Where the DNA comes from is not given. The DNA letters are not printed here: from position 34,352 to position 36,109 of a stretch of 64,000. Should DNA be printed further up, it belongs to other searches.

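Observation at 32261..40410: Candidate polyprenyl-phosphate pentose (DPA-like) glycosylation cluster with a GMC oxidase in place of DprE1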

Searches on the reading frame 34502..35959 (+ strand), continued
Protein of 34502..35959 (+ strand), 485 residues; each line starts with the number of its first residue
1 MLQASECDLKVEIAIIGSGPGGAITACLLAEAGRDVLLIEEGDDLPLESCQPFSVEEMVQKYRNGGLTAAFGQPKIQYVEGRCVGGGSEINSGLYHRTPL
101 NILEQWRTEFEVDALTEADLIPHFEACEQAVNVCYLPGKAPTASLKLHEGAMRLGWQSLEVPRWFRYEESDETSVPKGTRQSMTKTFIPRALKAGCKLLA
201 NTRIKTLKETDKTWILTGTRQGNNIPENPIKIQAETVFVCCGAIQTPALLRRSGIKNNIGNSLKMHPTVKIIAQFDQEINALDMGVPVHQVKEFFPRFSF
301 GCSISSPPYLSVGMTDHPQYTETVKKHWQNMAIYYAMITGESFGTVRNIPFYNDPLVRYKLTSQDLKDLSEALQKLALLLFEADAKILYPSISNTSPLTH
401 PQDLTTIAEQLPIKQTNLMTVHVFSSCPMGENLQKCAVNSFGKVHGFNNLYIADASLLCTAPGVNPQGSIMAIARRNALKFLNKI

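Call 44: get_annotated_region(hit=H1, flank=9000)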
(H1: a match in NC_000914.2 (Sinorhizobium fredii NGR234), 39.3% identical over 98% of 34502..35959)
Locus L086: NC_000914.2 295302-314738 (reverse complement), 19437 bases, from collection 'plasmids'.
description: Sinorhizobium fredii NGR234 plasmid pNGR234a, complete sequence
organism: Sinorhizobium fredii NGR234 (NCBI taxid 394)
taxonomy: Bacteria; Pseudomonadota; Alphaproteobacteria; Hyphomicrobiales; Rhizobiaceae; Sinorhizobium; Sinorhizobium fredii; Sinorhizobium fredii NGR234
host: -; source: -; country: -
typing (MOB-suite, as given by PLSDB): conjugative; replicon rep_cluster_473; relaxase MOBQ; mating-pair formation MPF_T
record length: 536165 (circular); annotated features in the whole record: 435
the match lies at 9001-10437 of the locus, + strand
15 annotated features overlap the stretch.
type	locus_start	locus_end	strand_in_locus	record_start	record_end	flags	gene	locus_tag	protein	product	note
CDS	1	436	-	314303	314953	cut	nodS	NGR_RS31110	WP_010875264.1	nodulation methyltransferase NodS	-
CDS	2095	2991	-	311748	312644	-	istB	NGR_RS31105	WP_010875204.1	IS21-like element helper ATPase IstB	-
CDS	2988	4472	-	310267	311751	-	istA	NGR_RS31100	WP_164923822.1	IS21 family transposase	-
CDS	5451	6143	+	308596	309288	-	-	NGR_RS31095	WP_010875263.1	hypothetical protein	-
CDS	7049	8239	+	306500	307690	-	-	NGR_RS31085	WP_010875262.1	NAD-dependent epimerase/dehydratase family protein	-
CDS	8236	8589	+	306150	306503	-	-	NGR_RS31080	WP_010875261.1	SMR family transporter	-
CDS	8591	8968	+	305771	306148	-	-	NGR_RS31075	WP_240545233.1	hypothetical protein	-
CDS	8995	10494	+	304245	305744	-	-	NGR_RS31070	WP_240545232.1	GMC family oxidoreductase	-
CDS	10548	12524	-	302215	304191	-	-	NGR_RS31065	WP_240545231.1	hypothetical protein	-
CDS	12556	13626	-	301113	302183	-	-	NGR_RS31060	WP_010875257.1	NAD(P)-dependent oxidoreductase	-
CDS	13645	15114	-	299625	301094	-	-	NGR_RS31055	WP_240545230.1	UbiA family prenyltransferase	-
CDS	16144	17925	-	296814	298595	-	-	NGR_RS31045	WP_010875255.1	ThiF family adenylyltransferase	-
CDS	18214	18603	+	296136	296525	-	-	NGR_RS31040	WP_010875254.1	antitoxin Xre/MbcA/ParS toxin-binding domain-containing protein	-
CDS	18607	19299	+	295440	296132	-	-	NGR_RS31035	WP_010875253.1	RES family NAD+ phosphorylase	-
CDS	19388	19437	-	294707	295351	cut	-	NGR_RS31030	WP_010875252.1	NYN domain-containing protein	-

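Call 50: search_protein_families(library=pfam, proteins=[L003:6737-8317:-, L003:13038-14633:-, L086:10548-12524:-, L028:15092-16726:+, L086:8591-8968:+, L086:13645-15114:-, L086:7049-8239:+, L086:12556-13626:-, L004:14671-15633:+, L004:15650-16081:+], max_evalue=0.1)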
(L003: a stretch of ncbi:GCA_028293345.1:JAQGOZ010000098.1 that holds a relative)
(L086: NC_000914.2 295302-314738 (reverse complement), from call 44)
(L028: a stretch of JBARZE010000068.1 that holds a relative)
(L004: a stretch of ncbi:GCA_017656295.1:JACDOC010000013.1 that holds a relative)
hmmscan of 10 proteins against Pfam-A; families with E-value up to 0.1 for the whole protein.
L003:6737-8317:- (526 aa): 0 families

L003:13038-14633:- (531 aa): 1 family
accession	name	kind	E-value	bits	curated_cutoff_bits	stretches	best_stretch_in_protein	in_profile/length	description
PF13231.12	PMT_2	-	0.00041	21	26.1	1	156-248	67-160/160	Dolichyl-phosphate-mannose-protein mannosyltransferase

L086:10548-12524:- (658 aa): 0 families

L028:15092-16726:+ (544 aa): 0 families

L086:8591-8968:+ (125 aa): 0 families

L086:13645-15114:- (489 aa): 4 families
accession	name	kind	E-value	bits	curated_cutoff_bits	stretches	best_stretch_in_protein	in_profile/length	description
PF01040.23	UbiA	-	2.1e-21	76.8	34.2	1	236-457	21-235/250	UbiA prenyltransferase family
PF12710.13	HAD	-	4.7e-09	37.4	27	1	23-162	2-187/189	haloacid dehalogenase-like hydrolase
PF00702.32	Hydrolase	-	6.3e-05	23.9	26.4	1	23-162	5-186/191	haloacid dehalogenase-like hydrolase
PF03031.24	NIF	-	0.0079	16.3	21.8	1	22-117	3-73/160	NLI interacting factor-like phosphatase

L086:7049-8239:+ (396 aa): 8 families
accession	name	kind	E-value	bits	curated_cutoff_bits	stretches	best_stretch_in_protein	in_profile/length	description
PF01370.27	Epimerase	-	1.7e-40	139.4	20.9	1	52-271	1-240/240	NAD dependent epimerase/dehydratase family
PF01073.25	3Beta_HSD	-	1.2e-23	84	22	1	53-260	1-229/280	3-beta hydroxysteroid dehydrogenase/isomerase family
PF16363.11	GDP_Man_Dehyd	-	3e-23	83.2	27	1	53-354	1-330/332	GDP-mannose 4,6 dehydratase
PF07993.18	NAD_binding_4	-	2.3e-14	53.6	20.1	1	99-222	77-217/258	Male sterility protein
PF04321.23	RmlD_sub_bind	-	2.4e-14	53.5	27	1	52-299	3-242/287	RmlD substrate binding domain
PF13460.12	NAD_binding_10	-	1.2e-11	45.3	27.2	1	56-212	1-146/184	NAD(P)H-binding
PF02719.21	Polysacc_synt_2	-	3.5e-06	26.9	20.2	1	53-159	2-129/293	Polysaccharide biosynthesis protein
PF05368.20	NmrA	-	1.2e-05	25.6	27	1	50-157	3-106/298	NmrA-like family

L086:12556-13626:- (356 aa): 9 families
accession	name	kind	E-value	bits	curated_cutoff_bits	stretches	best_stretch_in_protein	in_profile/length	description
PF01370.27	Epimerase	-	2.4e-29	102.9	20.9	1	14-246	1-235/240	NAD dependent epimerase/dehydratase family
PF01073.25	3Beta_HSD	-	2.1e-20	73.4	22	1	16-260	2-259/280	3-beta hydroxysteroid dehydrogenase/isomerase family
PF16363.11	GDP_Man_Dehyd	-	8.7e-20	71.9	27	1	15-343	1-330/332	GDP-mannose 4,6 dehydratase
PF13460.12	NAD_binding_10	-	1.8e-14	54.5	27.2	1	40-195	14-150/184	NAD(P)H-binding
PF04321.23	RmlD_sub_bind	-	5.2e-12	45.9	27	1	15-209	4-169/287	RmlD substrate binding domain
PF05368.20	NmrA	-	1.4e-08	35.2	27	1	13-131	4-104/298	NmrA-like family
PF07993.18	NAD_binding_4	-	1.6e-05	24.6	20.1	1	90-193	91-209/258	Male sterility protein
PF02719.21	Polysacc_synt_2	-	4.3e-05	23.3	20.2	1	14-135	1-129/293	Polysaccharide biosynthesis protein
PF08659.16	KR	-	0.049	14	22.6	0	14-112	3-100/180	KR domain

L004:14671-15633:+ (320 aa): 1 family
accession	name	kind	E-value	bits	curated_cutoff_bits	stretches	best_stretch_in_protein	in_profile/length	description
PF03706.18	LPG_synthase_TM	-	2.6e-45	155.7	33.4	1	23-307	2-302/302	Lysylphosphatidylglycerol synthase TM region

L004:15650-16081:+ (143 aa): 2 families
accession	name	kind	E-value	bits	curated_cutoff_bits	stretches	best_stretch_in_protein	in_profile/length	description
PF02681.20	DUF212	-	1e-27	97.2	26.5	1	4-130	6-125/126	Divergent PAP2 family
PF01569.27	PAP2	-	0.0058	16.8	27.2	0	25-74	36-85/130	PAP2 superfamily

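Call 69: predict_structure(alignment_id=A3)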
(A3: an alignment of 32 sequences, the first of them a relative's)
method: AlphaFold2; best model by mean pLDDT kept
length: 619 residues; sequences in the alignment: 32
mean_pLDDT: 78.9   pTM: 0.81
mean pLDDT of the five models: 78.9, 77.7, 75.4, 74.8, 74.0
residues with pLDDT >= 90: 192; 70-90: 278; 50-70: 90; < 50: 59
segments of 3 or more residues with pLDDT < 50: 121-133, 189-192, 203-212, 217-232, 308-317, 596-598
pLDDT, mean of each block of 10 residues (from residue 1): 72 93 82 86 79 78 89 92 91 80 81 76 42 56 93 92 90 96 64 52 47 50 42 61 82 88 88 69 85 87 55 49 79 92 91 94 97 84 86 73 90 71 72 80 81 83 90 78 72 82 94 97 89 95 84 58 87 92 83 54 85 93
secondary structure, 60 per line:
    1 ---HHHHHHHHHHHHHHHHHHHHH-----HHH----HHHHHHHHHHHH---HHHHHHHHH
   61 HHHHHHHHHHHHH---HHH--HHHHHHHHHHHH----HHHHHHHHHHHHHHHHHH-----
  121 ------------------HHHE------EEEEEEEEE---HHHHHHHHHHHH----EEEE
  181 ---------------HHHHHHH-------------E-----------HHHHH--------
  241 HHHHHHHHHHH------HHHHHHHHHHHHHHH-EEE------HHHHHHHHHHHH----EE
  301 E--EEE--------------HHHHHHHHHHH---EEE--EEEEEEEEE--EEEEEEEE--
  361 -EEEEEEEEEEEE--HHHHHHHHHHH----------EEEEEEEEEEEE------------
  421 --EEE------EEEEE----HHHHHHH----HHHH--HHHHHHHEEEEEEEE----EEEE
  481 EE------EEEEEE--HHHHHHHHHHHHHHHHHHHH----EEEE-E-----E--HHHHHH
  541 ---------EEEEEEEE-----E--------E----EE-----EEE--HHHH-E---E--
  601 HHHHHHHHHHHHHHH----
elements in order: H4-24 H37-48 H52-73 H82-93 H98-115 E149-157 H161-172 E177-180 H196-202 H228-232 H241-251 H258-272 E274-276 H283-294 E299-301 E304-306 H321-331 E335-337 E340-348 E351-358 E362-373 H376-386 E397-408 E423-425 E432-436 H441-447 H452-455 H458-464 E465-472 E477-482 E489-494 H497-516 E521-524 H535-540 E550-557 E584-586 H589-592 H601-615

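Call 71: fold_search(model_id=the predicted structure, library=pdb)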
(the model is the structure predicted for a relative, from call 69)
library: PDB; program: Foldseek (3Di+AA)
matches with E <= 10: 1912; with E <= 0.001: 991
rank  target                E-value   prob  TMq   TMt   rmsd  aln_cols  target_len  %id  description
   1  9jqa_A                3.7e-21  1.00  0.56  0.64   6.0       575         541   16  Cryo-EM Structure of Fructose Dehydrogenase Variant from Gluconobacter japonicus Truncating Heme 1c and C-Terminal Hyd (released 2025-08-06)
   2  8xcm_A                1.1e-20  1.00  0.57  0.64   6.0       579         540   15  Cryo-EM Structure of Membrane-bound Fructose Dehydrogenase from Gluconobacter japonicus variant-N1146Q (released 2024-05-22)
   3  8xcn_A                1.6e-20  1.00  0.56  0.63   6.3       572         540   15  Cryo-EM Structure of Membrane-bound Fructose Dehydrogenase from Gluconobacter japonicus variant-N1190A (released 2024-05-22)
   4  8jej_A                1.8e-20  1.00  0.57  0.65   5.8       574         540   16  Cryo-EM Structure of Na-dithionite Reduced Membrane-bound Fructose Dehydrogenase from Gluconobacter japonicus (released 2023-10-25)
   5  8k6k_A                3.9e-20  1.00  0.56  0.63   6.0       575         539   16  Cryo-EM Structure of Membrane-bound Fructose Dehydrogenase from Gluconobacter japonicus variant-N1146A (released 2024-05-22)
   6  7w2j_A                4.1e-19  1.00  0.55  0.63   7.0       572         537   16  Cryo-EM Structure of Membrane-bound Fructose Dehydrogenase from Gluconobacter japonicus (released 2022-11-30)
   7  9fl2_A                5.8e-19  1.00  0.52  0.60   8.1       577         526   15  Crystal structure of Oscillatoria princeps pyranose oxidase (released 2024-10-30)
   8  8k6j_A                7.2e-19  1.00  0.57  0.64   6.1       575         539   16  Cryo-EM Structure of Membrane-bound Fructose Dehydrogenase from Gluconobacter japonicus variant-H1147A (released 2024-05-22)
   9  3cnj                  7.2e-19  1.00  0.55  0.67   5.6       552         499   17  Cholesterol oxidase from Streptomyces sp. F359W mutant (0.95A) (released 2008-04-29)
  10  9fl2_B                9.3e-19  1.00  0.51  0.59  10.4       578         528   13  Crystal structure of Oscillatoria princeps pyranose oxidase (released 2024-10-30)
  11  9fl2_D                1.3e-18  1.00  0.50  0.57  10.7       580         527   14  Crystal structure of Oscillatoria princeps pyranose oxidase (released 2024-10-30)
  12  3gyi                  1.7e-18  1.00  0.55  0.67   5.6       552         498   17  Cholesterol oxidase from Streptomyces sp. N485D mutant (1.0A) (released 2009-12-01)
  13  8qve                  1.7e-18  1.00  0.53  0.65   6.0       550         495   17  C-glucosyl oxidoreductase (DaCGO1) from Deinococcus aerius (released 2024-05-29)
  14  9fl2_C                1.7e-18  1.00  0.51  0.59  10.5       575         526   13  Crystal structure of Oscillatoria princeps pyranose oxidase (released 2024-10-30)
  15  3b6d                  1.9e-18  1.00  0.54  0.66   6.5       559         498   17  Crystal Structure of Streptomyces Cholesterol Oxidase H447Q/E361Q mutant (1.2A) (released 2007-12-18)
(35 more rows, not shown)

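Call 72: search_protein_families(library=ncbifam, proteins=[L004:12566-13921:+, L004:13918-14658:+, L004:11595-12470:+, L003:8530-9984:+, L086:13645-15114:-], max_evalue=1e-10)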
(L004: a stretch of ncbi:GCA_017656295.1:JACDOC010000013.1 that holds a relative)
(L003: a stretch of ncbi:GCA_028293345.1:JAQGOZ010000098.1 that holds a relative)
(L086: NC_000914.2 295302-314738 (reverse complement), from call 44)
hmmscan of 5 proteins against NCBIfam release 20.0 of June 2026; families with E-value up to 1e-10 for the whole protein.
L004:12566-13921:+ (451 aa): 5 families
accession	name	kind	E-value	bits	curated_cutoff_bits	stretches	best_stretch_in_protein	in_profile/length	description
NF053785.1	DcplphribOxDprE1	equivalog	2.4e-133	445.7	500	1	5-445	3-448/449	decaprenylphosphoryl-beta-D-ribose oxidase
TIGR01678.1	FAD_lactone_ox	subfamily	3.7e-24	85.5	396.8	1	17-181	15-179/438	sugar 1,4-lactone oxidase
TIGR01679.1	bact_FAD_ox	subfamily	4.4e-21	75.3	292.25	1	20-214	15-207/419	FAD-linked oxidoreductase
TIGR00387.1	glcD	equivalog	5.4e-14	51.8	567.9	1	42-184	25-174/413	glycolate oxidase subunit GlcD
TIGR01677.1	pln_FAD_oxido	subfamily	1.2e-13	50.5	383.1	0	58-212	81-243/560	FAD-dependent oxidoreductase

L004:13918-14658:+ (246 aa): 136 families (the best 25 are shown)
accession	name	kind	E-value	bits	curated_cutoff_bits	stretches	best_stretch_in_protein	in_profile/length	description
NF005489.0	PRK07102.1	equivalog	1.7e-84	283.2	267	1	1-244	1-241/243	SDR family oxidoreductase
NF053786.1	DcplherypntRedDprE2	equivalog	3.5e-45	154.6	250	1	2-242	9-248/252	decaprenylphospho-beta-D-erythro-pentofuranosid-2-ulose 2-reductase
NF004110.0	PRK05599.1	equivalog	6.4e-38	130.7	362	1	3-242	2-242/246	SDR family oxidoreductase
NF006099.0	PRK08251.1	equivalog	1.9e-36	125.5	253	1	2-242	5-247/250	SDR family oxidoreductase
NF005437.0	PRK07024.1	equivalog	2.6e-34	118.8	266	1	2-243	5-245/259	SDR family oxidoreductase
NF005559.1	PRK07231.1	subfamily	1.1e-29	103.7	215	1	2-194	5-196/249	glucose 1-dehydrogenase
NF004825.0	PRK06181.1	equivalog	2.3e-28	99.2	215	1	2-190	7-194/268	SDR family oxidoreductase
NF005878.0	PRK07825.1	subfamily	1.6e-27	96.6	287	1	2-243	10-247/278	short chain dehydrogenase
TIGR01830.1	3oxo_ACP_reduc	equivalog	1.9e-27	96.5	297.75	1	4-192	1-189/239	3-oxoacyl-[acyl-carrier-protein] reductase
NF047420.2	EF_P_mod_YmfI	equivalog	2.3e-26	93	238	1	4-191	2-185/236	elongation factor P 5-aminopentanone reductase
NF009466.0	PRK12826.1-2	subfamily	6.7e-26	91.2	222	1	2-190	4-193/248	3-oxoacyl-ACP reductase FabG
NF052558.1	MBtsdlDhBudC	equivalog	2.9e-25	89.3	270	1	2-195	4-193/250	meso-2,3-butanediol dehydrogenase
NF005806.0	PRK07666.1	equivalog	1.3e-24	86.9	286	1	2-190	8-195/239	3-ketoacyl-ACP reductase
NF004198.0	PRK05653.1-3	equivalog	4.3e-24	85.3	296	1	2-192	8-197/248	3-oxoacyl-ACP reductase FabG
NF004199.0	PRK05653.1-4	equivalog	7.1e-24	84.7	301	1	2-192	6-196/247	3-oxoacyl-ACP reductase FabG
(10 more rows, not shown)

L004:11595-12470:+ (291 aa): 5 families
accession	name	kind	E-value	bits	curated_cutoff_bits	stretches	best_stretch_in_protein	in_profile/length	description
NF008977.0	PRK12324.1-2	equivalog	1.2e-75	254.7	234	1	14-289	6-286/297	decaprenyl-phosphate phosphoribosyltransferase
NF008978.0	PRK12324.1-4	equivalog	1.3e-69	234.6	207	1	13-291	35-320/322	decaprenyl-phosphate phosphoribosyltransferase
NF008976.0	PRK12324.1-1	equivalog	2.9e-55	187.8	474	1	14-286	22-299/306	decaprenyl-phosphate phosphoribosyltransferase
NF006088.0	PRK08238.1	equivalog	2.6e-48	164.9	351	1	12-257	194-447/482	UbiA family prenyltransferase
NF009523.0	PRK12884.1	equivalog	2.9e-12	46.4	269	1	44-178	36-168/279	prenyltransferase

L003:8530-9984:+ (484 aa): 5 families
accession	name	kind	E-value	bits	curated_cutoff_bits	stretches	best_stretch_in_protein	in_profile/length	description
NF006088.0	PRK08238.1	equivalog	2.8e-201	669.3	351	1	8-481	7-480/482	UbiA family prenyltransferase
NF008978.0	PRK12324.1-4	equivalog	3.7e-48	164.1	207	1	182-480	21-318/322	decaprenyl-phosphate phosphoribosyltransferase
NF008977.0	PRK12324.1-2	equivalog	6.5e-43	147.2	234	1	197-477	6-282/297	decaprenyl-phosphate phosphoribosyltransferase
NF008976.0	PRK12324.1-1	equivalog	5e-39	134.5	474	1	184-375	9-204/306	decaprenyl-phosphate phosphoribosyltransferase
NF009523.0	PRK12884.1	equivalog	6.1e-15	55.2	269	1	194-359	5-167/279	prenyltransferase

L086:13645-15114:- (489 aa): 4 families
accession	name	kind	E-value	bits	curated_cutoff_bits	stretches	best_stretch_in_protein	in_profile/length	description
NF006088.0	PRK08238.1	equivalog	1.5e-185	617.5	351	1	14-489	6-480/482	UbiA family prenyltransferase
NF008978.0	PRK12324.1-4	equivalog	1.2e-38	132.9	207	1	194-488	27-318/322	decaprenyl-phosphate phosphoribosyltransferase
NF008977.0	PRK12324.1-2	equivalog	2.3e-37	129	234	1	203-486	5-284/297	decaprenyl-phosphate phosphoribosyltransferase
NF008976.0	PRK12324.1-1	equivalog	2.4e-33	115.9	474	1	205-377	23-199/306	decaprenyl-phosphate phosphoribosyltransferase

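Call 86: find_related_loci(query=A5, collection=metagenome_contigs, flank=10000)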
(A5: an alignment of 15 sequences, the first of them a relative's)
Query A5 (489 aa) in metagenome_contigs; peptide patterns used: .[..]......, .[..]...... (x = any residue, [..] = any of these).
600 stretches matched a pattern (row limit reached: there are more); 561 encode a relative of the query (tblastn E <= 1e-3); the best 80 are kept; 80 distinct loci.
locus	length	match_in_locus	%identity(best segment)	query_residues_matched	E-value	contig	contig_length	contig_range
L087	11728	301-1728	62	13-489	0e+0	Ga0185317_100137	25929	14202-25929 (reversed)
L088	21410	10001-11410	63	14-489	0e+0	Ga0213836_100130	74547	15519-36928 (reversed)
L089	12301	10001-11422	61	16-486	0e+0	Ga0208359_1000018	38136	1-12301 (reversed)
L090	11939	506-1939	61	13-489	0e+0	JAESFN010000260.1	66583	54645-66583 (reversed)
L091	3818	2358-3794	59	13-489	0e+0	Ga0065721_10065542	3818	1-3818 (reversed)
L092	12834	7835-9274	59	13-489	0e+0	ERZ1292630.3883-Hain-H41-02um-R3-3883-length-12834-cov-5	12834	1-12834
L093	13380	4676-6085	58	14-489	0e+0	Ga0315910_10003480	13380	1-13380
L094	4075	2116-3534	58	15-489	0e+0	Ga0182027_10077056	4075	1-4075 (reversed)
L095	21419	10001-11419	58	15-489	0e+0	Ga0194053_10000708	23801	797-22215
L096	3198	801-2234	59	13-489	0e+0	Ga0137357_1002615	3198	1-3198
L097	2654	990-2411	58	10-489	0e+0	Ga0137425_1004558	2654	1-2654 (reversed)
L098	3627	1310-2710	59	17-487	0e+0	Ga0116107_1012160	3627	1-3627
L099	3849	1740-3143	59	15-486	0e+0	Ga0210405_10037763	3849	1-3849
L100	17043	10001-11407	58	15-486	0e+0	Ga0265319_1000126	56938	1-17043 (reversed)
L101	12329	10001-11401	59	17-487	0e+0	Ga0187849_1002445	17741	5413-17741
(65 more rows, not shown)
